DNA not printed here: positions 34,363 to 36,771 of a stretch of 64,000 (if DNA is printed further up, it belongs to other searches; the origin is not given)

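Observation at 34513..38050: Candidate new pathway: ADP-forming acyl-CoA synthetase + Kal-like ammonia-lyase + ureohydrolase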

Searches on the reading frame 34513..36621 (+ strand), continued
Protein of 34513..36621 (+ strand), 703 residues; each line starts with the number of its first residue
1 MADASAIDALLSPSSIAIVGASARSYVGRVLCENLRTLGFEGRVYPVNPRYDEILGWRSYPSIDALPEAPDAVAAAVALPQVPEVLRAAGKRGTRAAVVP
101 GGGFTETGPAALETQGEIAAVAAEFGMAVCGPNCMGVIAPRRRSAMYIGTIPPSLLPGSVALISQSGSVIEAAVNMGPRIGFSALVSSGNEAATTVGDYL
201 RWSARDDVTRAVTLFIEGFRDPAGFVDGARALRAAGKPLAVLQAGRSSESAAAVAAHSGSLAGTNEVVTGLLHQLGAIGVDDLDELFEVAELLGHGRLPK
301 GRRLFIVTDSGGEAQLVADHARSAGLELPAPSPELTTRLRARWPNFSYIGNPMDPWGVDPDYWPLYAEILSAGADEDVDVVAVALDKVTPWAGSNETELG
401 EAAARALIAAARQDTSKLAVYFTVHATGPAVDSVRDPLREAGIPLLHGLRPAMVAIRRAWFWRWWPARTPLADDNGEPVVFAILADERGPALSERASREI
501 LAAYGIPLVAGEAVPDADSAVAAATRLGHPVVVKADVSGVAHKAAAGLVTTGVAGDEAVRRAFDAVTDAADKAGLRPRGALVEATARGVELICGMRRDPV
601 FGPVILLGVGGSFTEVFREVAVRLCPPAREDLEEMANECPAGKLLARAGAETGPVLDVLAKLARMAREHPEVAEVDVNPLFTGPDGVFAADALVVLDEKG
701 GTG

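Call 46: find_related_loci(query=A3, collection=genome_contigs, flank=6000)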
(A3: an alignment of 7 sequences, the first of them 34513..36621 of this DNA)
Query A3 (703 aa) in genome_contigs; peptide patterns used: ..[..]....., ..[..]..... (x = any residue, [..] = any of these).
167 stretches matched a pattern; 140 encode a relative of the query (tblastn E <= 1e-3); the best 80 are kept; 80 distinct loci.
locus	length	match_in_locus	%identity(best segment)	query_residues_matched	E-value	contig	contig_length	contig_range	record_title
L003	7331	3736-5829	68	5-703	0e+0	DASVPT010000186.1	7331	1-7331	MAG TPA_asm: Actinomycetota bacterium isolate SMAG_U3186 k141_93833, whole genome shotgun sequence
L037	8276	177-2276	68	4-702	0e+0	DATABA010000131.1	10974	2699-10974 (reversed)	MAG TPA_asm: Actinomycetota bacterium isolate SMAG_U6686 k141_2034788, whole genome shotgun sequence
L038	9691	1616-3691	68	5-700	0e+0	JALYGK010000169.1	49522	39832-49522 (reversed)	MAG: Actinomycetota bacterium isolate GDC bin9 SD1469-71_k127_603755, whole genome shotgun sequence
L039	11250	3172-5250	65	5-702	0e+0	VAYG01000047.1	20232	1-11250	MAG: Actinobacteria bacterium isolate AC_52 14_1009_16_40cm_scaffold_14610, whole genome shotgun sequence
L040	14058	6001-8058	68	7-696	0e+0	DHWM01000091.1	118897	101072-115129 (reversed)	MAG TPA_asm: Actinobacteria bacterium UBA5182 UBA5182_contig_1903, whole genome shotgun sequence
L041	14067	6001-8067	65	4-697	0e+0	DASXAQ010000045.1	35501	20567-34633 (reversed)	MAG TPA_asm: Actinomycetota bacterium isolate SMAG_U3770 k141_66653, whole genome shotgun sequence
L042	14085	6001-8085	63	7-699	0e+0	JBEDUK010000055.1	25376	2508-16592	MAG: Actinomycetota bacterium isolate Bin.020.pasture_P3 k127_4217467, whole genome shotgun sequence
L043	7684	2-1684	69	125-695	0e+0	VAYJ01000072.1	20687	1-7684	MAG: Actinobacteria bacterium isolate AC_55 14_1009_16_40cm_scaffold_13120, whole genome shotgun sequence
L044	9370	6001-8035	67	1-681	0e+0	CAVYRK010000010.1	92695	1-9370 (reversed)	MAG: uncultured Actinomycetota bacterium isolate MFD06085.bin.2.1 genome assembly, contig: contig_73354, whole genome sh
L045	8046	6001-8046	68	2-686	0e+0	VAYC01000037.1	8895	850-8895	MAG: Actinobacteria bacterium isolate AC_48 14_1009_16_30cm_scaffold_16694, whole genome shotgun sequence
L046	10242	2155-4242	36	7-695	2e-109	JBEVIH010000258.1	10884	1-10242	MAG: Xanthobacteraceae bacterium isolate T2R6BO_autometa_bin_0012 T2R6BO_autometa_bin_0012_k133_6299060, whole genome sh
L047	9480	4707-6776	37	6-695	2e-109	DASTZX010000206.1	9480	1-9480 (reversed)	MAG TPA_asm: Xanthobacteraceae bacterium isolate SMAG_U2480 k141_193104, whole genome shotgun sequence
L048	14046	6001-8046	38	7-680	1e-107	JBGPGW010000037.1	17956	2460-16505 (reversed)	MAG: Alphaproteobacteria bacterium isolate OBJ_0618_7090110_373 k141_3860069_length_17956_cov_41.4864, whole genome shot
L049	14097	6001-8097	36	7-700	2e-107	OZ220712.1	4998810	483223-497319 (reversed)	MAG: Thermodesulfobacteriota bacterium isolate 564989d4-0a31-48dd-8468-51938819ad86 genome assembly, chromosome: 1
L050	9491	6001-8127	35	6-695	5e-106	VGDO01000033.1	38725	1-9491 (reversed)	MAG: Alphaproteobacteria bacterium isolate M_DeepCast_50m_m2_111 M_DeepCast_50m_m2_111_Ga0194121_10001548, whole genome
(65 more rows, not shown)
